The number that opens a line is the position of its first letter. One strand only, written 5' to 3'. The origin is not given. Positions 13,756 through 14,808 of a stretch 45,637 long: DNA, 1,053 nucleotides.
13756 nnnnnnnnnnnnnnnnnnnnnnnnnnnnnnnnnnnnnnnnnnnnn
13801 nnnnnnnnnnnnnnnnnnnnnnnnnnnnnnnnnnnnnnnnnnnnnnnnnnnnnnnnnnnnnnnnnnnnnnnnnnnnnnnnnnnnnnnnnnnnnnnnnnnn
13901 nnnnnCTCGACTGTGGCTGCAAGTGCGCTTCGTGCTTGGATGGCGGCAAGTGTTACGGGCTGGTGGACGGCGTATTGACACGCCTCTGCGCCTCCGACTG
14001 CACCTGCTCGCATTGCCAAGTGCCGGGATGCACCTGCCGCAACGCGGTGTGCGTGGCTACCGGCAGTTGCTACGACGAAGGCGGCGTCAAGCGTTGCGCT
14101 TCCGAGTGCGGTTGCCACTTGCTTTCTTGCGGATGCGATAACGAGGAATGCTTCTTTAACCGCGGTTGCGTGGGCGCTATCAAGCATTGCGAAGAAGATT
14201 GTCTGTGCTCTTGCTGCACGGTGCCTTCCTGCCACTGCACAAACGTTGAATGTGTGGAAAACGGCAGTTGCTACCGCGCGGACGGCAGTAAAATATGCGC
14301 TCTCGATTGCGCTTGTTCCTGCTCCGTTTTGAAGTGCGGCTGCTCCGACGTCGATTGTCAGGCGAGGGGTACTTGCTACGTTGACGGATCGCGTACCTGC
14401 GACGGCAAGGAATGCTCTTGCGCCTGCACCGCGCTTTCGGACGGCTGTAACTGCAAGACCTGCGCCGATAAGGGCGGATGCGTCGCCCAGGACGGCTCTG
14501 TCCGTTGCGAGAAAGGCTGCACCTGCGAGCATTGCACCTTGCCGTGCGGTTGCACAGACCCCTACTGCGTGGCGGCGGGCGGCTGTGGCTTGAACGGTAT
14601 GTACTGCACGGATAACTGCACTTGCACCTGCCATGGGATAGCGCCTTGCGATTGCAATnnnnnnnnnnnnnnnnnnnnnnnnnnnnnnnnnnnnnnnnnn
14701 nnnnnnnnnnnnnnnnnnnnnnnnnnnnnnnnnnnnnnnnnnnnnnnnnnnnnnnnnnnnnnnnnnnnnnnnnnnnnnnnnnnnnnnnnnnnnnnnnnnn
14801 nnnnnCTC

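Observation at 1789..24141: Unrecognised ~255-290-aa beta-rich module repeated about 21 times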

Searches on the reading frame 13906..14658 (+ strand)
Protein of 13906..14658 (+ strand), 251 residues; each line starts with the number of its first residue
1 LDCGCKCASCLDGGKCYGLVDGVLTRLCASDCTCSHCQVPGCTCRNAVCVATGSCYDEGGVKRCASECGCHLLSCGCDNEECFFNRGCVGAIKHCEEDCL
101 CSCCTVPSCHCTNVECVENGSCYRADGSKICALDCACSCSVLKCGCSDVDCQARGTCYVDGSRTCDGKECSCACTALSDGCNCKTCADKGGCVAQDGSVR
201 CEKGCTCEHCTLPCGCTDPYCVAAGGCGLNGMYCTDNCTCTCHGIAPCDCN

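Call 79: search_solved_structures(query=window:13906-14658:+, max_evalue=1)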
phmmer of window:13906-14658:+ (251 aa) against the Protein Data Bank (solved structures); distinct sequences matched with E-value up to 1: 1.
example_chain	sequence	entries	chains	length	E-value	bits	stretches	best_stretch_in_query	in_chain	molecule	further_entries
6dhr_A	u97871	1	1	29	0.046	16.3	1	27-50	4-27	Rivi3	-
